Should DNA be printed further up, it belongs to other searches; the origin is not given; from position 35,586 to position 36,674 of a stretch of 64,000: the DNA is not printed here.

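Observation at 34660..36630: About 2-kb low-GC island carrying two paralogous RHH-(Mrr_N)x2 DNA-binding proteins, inserted in a sugar-acid catabolic cluster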

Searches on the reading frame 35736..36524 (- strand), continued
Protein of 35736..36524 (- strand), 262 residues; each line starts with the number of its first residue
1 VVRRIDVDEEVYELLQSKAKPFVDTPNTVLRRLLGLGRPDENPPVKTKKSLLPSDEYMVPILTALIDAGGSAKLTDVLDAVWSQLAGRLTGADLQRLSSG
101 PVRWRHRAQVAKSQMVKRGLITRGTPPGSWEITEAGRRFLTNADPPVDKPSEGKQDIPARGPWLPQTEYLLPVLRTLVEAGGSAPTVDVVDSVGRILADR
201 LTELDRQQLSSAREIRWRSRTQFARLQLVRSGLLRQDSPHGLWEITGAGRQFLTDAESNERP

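Call 27: search_protein_families(library=pfam, alignment_id=A2, max_evalue=0.00001)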
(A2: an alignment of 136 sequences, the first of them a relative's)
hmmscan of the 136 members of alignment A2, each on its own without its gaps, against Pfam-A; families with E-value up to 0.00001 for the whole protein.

A. member 1, L001:8870-9871:- (333 aa): 3 families
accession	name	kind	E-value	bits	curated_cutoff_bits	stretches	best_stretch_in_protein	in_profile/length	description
PF22725.1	GFO_IDH_MocA_C3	-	9.1e-25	87.5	27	1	135-252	2-124/124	GFO/IDH/MocA C-terminal domain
PF01408.29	GFO_IDH_MocA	-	8.9e-24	84.9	24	1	7-126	2-120/120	Oxidoreductase family, NAD-binding Rossmann fold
PF02894.22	GFO_IDH_MocA_C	-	1.3e-16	61.5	22.9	1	138-331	1-218/218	Oxidoreductase family, C-terminal alpha/beta domain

B. families by the number of members that match (of 136 scanned): 148 families (the first 25 are shown)
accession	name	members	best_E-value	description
PF13560.12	HTH_31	4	3.6e-15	Helix-turn-helix domain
PF13589.12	HATPase_c_3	4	3.2e-14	Histidine kinase-, DNA gyrase B-, and HSP90-like ATPase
PF07669.17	Eco57I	3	7.1e-30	Eco57I restriction-modification methylase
PF01850.27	PIN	3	5.1e-11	PIN domain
PF20473.4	MmeI_Mtase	3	6.5e-07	MmeI, DNA-methyltransferase domain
PF01746.26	tRNA_m1G_MT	2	9.4e-59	tRNA (Guanine-1)-methyltransferase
PF19054.6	DUF5753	2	4.5e-44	Domain of unknown function (DUF5753)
PF13361.12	UvrD_C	2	1e-35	UvrD-like helicase C-terminal domain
PF07506.17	RepB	2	2.5e-31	RepB plasmid partitioning protein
PF13191.12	AAA_16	2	1.9e-21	AAA ATPase domain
PF00440.29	TetR_N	2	5.2e-17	Bacterial regulatory proteins, tetR family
PF00211.25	Guanylate_cyc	2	3.3e-16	Adenylate and Guanylate cyclase catalytic domain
PF00665.32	rve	2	3.8e-11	Integrase core domain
PF13424.12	TPR_12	2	3.2e-10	Tetratricopeptide repeat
PF13538.12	UvrD_C_2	2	4.1e-10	UvrD-like helicase C-terminal domain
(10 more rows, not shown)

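Call 28: search_protein_families(library=padloc, alignment_id=A2, max_evalue=0.00001)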
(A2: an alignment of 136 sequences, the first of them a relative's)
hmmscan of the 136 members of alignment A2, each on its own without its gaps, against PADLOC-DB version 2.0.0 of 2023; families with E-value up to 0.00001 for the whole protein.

A. member 1, L001:8870-9871:- (333 aa): 0 families

B. families by the number of members that match (of 136 scanned): 149 families (the first 25 are shown)
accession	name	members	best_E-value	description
PDLC03611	REase_MTase_IIG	3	3.5e-267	Type IIG restriction enzyme-methyltransferase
PDLC02643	DrmMI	3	1.4e-46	DrmMI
PDLC02638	DrmMI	3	2.5e-33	DrmMI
PDLC02639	DrmMI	3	7.2e-24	DrmMI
PDLC03609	REase_MTase_IIG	3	1.1e-22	Type IIG restriction enzyme-methyltransferase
PDLC02645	DrmMI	3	1.5e-20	DrmMI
PDLC03618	REase_MTase_IIG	3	1e-18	Type IIG restriction enzyme-methyltransferase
PDLC02644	DrmMI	3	1.1e-18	DrmMI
PDLC03620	REase_MTase_IIG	3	2.8e-18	Type IIG restriction enzyme-methyltransferase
PDLC03622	REase_MTase_IIG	3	4.4e-18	Type IIG restriction enzyme-methyltransferase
PDLC03629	REase_MTase_IIG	3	1.8e-16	Type IIG restriction enzyme-methyltransferase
PDLC02646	DrmMI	3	2.2e-15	DrmMI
PDLC03599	REase_MTase_IIG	3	4.1e-07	Type IIG restriction enzyme-methyltransferase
PDLC03614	REase_MTase_IIG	2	3.1e-148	Type IIG restriction enzyme-methyltransferase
PDLC03612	REase_MTase_IIG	2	5.4e-38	Type IIG restriction enzyme-methyltransferase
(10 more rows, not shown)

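Call 31: search_solved_structures(query=L002:10552-13041:+, max_evalue=1)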
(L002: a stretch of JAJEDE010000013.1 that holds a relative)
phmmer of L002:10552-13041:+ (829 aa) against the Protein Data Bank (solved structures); distinct sequences matched with E-value up to 1: 0.

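Call 32: search_solved_structures(query=A1, max_evalue=1, show_alignments=3)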
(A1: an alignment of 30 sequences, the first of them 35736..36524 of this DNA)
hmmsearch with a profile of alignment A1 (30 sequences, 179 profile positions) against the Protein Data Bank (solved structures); distinct sequences matched with E-value up to 1: 2.
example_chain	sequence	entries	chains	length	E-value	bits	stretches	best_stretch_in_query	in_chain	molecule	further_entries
1xrx_A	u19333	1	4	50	0.038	17.2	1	3-44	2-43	SeqA protein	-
3fmt_A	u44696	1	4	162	0.052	16.8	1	3-56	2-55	Protein seqA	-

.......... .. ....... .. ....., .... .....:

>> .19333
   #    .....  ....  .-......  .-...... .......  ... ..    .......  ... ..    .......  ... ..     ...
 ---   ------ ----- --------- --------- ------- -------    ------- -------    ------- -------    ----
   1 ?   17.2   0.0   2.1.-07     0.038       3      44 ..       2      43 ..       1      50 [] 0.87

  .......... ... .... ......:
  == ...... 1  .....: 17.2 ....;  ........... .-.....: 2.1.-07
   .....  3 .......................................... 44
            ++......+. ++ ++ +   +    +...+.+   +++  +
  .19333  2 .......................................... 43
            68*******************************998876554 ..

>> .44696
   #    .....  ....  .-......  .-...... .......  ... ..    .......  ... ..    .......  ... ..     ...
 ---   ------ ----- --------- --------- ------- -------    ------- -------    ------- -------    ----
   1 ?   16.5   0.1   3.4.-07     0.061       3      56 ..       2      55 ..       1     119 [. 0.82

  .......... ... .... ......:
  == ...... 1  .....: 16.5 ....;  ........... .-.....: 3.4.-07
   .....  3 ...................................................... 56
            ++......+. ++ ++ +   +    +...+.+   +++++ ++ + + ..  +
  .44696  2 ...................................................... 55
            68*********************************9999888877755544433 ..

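Call 40: predict_structure(alignment_id=A1)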
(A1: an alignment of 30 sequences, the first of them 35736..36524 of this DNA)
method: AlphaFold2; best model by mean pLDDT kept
length: 262 residues; sequences in the alignment: 30
mean_pLDDT: 83.8   pTM: 0.48
mean pLDDT of the five models: 83.8, 83.6, 82.9, 82.1, 82.0
residues with pLDDT >= 90: 146; 70-90: 58; 50-70: 41; < 50: 17
segments of 3 or more residues with pLDDT < 50: 42-47, 149-154
pLDDT, mean of each block of 10 residues (from residue 1): 75 79 55 63 46 83 96 94 89 76 81 92 90 94 60 52 91 98 98 97 93 91 97 97 98 96 65
secondary structure, 60 per line:
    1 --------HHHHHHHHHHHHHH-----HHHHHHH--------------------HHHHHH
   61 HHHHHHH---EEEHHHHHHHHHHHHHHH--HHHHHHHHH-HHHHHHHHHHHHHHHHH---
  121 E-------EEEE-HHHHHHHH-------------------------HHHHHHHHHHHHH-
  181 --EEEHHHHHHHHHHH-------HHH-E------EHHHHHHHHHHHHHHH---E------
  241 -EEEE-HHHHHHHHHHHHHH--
elements in order: H9-22 H28-34 H55-67 E71-73 H74-88 H91-99 H101-117 E129-132 H134-141 H167-179 E183-185 H186-196 H216-230 E242-245 H247-260

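Call 43: fold_search(model_id=the predicted structure, library=pdb)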
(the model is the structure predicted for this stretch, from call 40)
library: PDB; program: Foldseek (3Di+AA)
matches with E <= 10: 914; with E <= 0.001: 0
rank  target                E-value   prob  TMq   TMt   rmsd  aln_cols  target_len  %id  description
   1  9efq_J                1.3e-03  0.99  0.22  0.14  17.4       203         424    9  Cryo-EM structure of COP9 signalosome precatalytic state with neddylated cullin-2 (released 2025-12-03)
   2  7nyw_E                4.9e-03  0.96  0.27  0.32  18.0       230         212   13  Cryo-EM structure of the MukBEF-MatP-DNA head module (released 2021-07-07)
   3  8as8_C                4.9e-03  0.95  0.24  0.31  16.9       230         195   12  E. coli Wadjet JetABC monomer (released 2022-12-14)
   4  8dk1_E                5.1e-03  0.95  0.23  0.32  16.9       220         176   11  CryoEM structure of JetABC (head construct) from Pseudomonas aeruginosa PA14 (released 2022-10-05)
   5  8d0b_B                5.8e-03  0.89  0.24  0.18  15.8       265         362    7  Human CST-DNA polymerase alpha/primase preinitiation complex bound to 4xTEL-foldback template (released 2022-06-22)
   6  2co5_A                6.9e-03  1.00  0.25  0.65   5.0        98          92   13  F93 FROM STIV, a winged-helix DNA-binding protein (released 2006-05-31)
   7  8cdj_C                7.7e-03  0.93  0.22  0.09  16.1       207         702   10  CAND1 b-hairpin++-SCF-SKP2 CAND1 rolling SCF engaged (released 2023-04-19)
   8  3rpu_H                9.8e-03  1.00  0.26  0.35   4.8       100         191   19  Crystal structure of the MukE-MukF complex (released 2012-03-14)
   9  9gm7_C                1.1e-02  0.95  0.26  0.16  15.5       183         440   14  MukBEF in a nucleotide-bound state with open neck gate (monomer) (released 2025-03-26)
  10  8ij1_A                1.2e-02  0.96  0.23  0.08  15.1       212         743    9  Protomer 1 and 2 of the asymmetry trimer of the Cul2-Rbx1-EloBC-FEM1B ubiquitin ligase complex (released 2024-02-28)
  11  3euh_C                1.2e-02  0.94  0.29  0.35  18.2       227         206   12  Crystal Structure of the MukE-MukF Complex (released 2009-01-20)
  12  9gmb_E                1.4e-02  0.92  0.29  0.35  18.4       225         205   12  MukEF in complex with the phage protein gp5.9 (released 2025-03-26)
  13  3euh_D                1.5e-02  0.90  0.23  0.31  16.8       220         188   10  Crystal Structure of the MukE-MukF Complex (released 2009-01-20)
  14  9rw7_D                1.5e-02  0.90  0.21  0.13  16.8       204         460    8  Egalitarian-BicD in complex with bcdSLV of bicoid mRNA (Structure A) (released 2026-03-25)
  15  2ia2_C                2.2e-02  0.51  0.21  0.22  18.1       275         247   15  The crystal structure of a putative transcriptional regulator RHA06195 from Rhodococcus sp. RHA1 (released 2006-10-10)
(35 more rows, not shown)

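Call 45: search_solved_structures(query=A3, max_evalue=1, show_alignments=1)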
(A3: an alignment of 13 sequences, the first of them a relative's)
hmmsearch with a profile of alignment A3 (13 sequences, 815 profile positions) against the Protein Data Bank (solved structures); distinct sequences matched with E-value up to 1: 0.

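Call 46: search_protein_families(library=pfam, alignment_id=A3, max_evalue=0.01)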
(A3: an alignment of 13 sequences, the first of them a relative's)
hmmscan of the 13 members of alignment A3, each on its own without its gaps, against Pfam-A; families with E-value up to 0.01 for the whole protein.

A. member 1, L002:10552-13041:+ (829 aa): 1 family
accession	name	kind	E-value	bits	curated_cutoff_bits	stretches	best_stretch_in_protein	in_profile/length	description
PF13589.12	HATPase_c_3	-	0.00039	20.9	25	1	67-200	5-85/137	Histidine kinase-, DNA gyrase B-, and HSP90-like ATPase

B. families by the number of members that match (of 13 scanned): 1 family
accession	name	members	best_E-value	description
PF13589.12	HATPase_c_3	1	0.00039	Histidine kinase-, DNA gyrase B-, and HSP90-like ATPase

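Call 47: search_protein_families(library=pfam, proteins=[L040:10504-11139:+, L040:11146-13374:+, L040:13386-14291:+, L024:712-2730:+, L024:2737-3441:+, L033:10446-11135:+, L033:11132-12760:+, L033:12766-14925:+, L010:2318-3967:+, L041:11138-12922:+], max_evalue=0.001)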
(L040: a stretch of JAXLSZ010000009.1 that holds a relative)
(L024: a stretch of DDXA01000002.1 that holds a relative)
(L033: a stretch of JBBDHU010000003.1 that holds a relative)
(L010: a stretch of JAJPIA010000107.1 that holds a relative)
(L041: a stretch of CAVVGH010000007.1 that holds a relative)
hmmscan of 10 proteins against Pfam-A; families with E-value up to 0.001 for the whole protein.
L040:10504-11139:+ (211 aa): 0 families

L040:11146-13374:+ (742 aa): 0 families

L040:13386-14291:+ (301 aa): 2 families
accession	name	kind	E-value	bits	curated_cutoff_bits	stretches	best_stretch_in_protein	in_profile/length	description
PF18928.5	DUF5677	-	3.8e-15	56.8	27.1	1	52-211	3-162/166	Family of unknown function (DUF5677)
PF02810.21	SEC-C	-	1.8e-11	44.1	20.4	1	283-300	1-18/19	SEC-C motif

L024:712-2730:+ (672 aa): 0 families

L024:2737-3441:+ (234 aa): 0 families

L033:10446-11135:+ (229 aa): 0 families

L033:11132-12760:+ (542 aa): 2 families
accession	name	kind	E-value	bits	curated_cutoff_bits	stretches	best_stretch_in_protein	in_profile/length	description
PF13589.12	HATPase_c_3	-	3.9e-14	53.3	25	1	31-146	5-120/137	Histidine kinase-, DNA gyrase B-, and HSP90-like ATPase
PF02518.31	HATPase_c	-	0.00013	22.8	26.4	1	32-102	9-73/111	Histidine kinase-, DNA gyrase B-, and HSP90-like ATPase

L033:12766-14925:+ (719 aa): 2 families
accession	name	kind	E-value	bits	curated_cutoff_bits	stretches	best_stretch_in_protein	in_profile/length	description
PF03118.21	RNA_pol_A_CTD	-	1.8e-08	34.4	23.8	1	90-139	14-62/67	Bacterial RNA polymerase, alpha chain C terminal domain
PF04545.22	Sigma70_r4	-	3.4e-08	33.3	24.1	1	265-307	10-48/50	Sigma-70, region 4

L010:2318-3967:+ (549 aa): 1 family
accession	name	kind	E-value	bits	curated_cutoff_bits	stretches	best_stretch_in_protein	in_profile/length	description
PF13589.12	HATPase_c_3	-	1.6e-13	51.3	25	1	31-149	6-124/137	Histidine kinase-, DNA gyrase B-, and HSP90-like ATPase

L041:11138-12922:+ (594 aa): 0 families

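Call 51: find_related_loci(query=A1, collection=viral_contigs, flank=8000)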
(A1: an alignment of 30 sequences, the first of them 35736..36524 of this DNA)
Query A1 (262 aa) in viral_contigs; peptide patterns used: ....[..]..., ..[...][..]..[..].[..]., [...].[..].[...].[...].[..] (x = any residue, [..] = any of these).
34 stretches matched a pattern; 2 encode a relative of the query (tblastn E <= 1e-3); 2 distinct loci.
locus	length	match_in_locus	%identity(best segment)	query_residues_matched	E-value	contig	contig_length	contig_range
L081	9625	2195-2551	39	51-252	2e-22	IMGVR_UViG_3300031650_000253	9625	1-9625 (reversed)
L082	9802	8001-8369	42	15-253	2e-17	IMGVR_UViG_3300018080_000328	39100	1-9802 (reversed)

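Call 52: search_dna_similar(query=window:35736-36524:-, collection=plasmids, mode=protein, max_evalue=0.001, max_rows=25)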
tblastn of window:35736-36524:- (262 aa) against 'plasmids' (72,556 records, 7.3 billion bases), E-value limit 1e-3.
Records with a match: 2; places in all: 2; records where one place covers at least 80% of the query: 0.
Best place of each record, by identity: <60% 2.
By first word of the organism name: Rhodococcus 2.
By predicted mobility (MOB-suite, as given by PLSDB): non-mobilizable 2.
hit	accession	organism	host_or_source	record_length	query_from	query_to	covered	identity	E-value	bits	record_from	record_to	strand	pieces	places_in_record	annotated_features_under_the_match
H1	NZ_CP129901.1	Rhodococcus ruber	soil,bacterial genome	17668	2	47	18%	57.1%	4e-5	52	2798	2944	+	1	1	hypothetical protein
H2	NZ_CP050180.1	Rhodococcus pyridinivorans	bacterial pure culture,Soil sample from ...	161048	2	44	16%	53.3%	4e-4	49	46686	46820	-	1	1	hypothetical protein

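Call 66: search_protein_representatives(protein=window:35736-36524:-)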
Query: 262 residues. Proteins with E-value up to 0.001 (for the whole library): 2483; up to 1e-10: 1141; up to 1e-30: 17. The best 150 are listed.
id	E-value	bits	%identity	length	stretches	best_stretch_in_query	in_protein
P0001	6.7e-66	238.8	50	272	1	3-258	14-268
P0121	7.1e-43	163.3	39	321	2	52-254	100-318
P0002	7.2e-42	160.0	61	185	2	146-258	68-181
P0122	4.4e-41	157.4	42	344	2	145-255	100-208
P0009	4.7e-37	144.3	38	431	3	149-251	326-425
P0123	5.2e-37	144.1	34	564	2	32-256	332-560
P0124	2.3e-36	142.0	40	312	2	137-256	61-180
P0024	4.5e-34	134.5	52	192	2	154-259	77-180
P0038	4.2e-33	131.3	56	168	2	161-252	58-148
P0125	5.6e-33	130.9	32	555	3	67-253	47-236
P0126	2.2e-32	128.9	56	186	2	154-255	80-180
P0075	9.1e-32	126.9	55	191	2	158-250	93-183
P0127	1.5e-31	126.2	51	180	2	145-251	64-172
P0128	5.4e-31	124.4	47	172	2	148-254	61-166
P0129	5.5e-31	124.4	51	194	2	158-255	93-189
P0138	8.6e-30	120.5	41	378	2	164-255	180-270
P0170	8.7e-28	113.9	35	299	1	2-262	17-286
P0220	9.6e-25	103.9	33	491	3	69-252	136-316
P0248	3.3e-23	98.9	45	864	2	172-247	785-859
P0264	1.6e-22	96.6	33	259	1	3-260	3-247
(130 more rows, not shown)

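Call 68: find_encoding_contigs(protein=P0170, flank=8000, max_places=3)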
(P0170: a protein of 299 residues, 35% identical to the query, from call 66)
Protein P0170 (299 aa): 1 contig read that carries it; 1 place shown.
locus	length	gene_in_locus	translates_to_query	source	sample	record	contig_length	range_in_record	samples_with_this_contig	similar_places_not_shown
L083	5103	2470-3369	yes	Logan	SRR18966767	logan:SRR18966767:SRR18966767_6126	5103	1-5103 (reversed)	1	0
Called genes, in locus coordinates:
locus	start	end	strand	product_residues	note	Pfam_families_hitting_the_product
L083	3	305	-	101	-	?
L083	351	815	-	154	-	-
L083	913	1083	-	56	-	-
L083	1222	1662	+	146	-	-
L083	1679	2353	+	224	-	-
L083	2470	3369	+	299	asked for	PF14338:Mrr_N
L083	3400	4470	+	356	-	-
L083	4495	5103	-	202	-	?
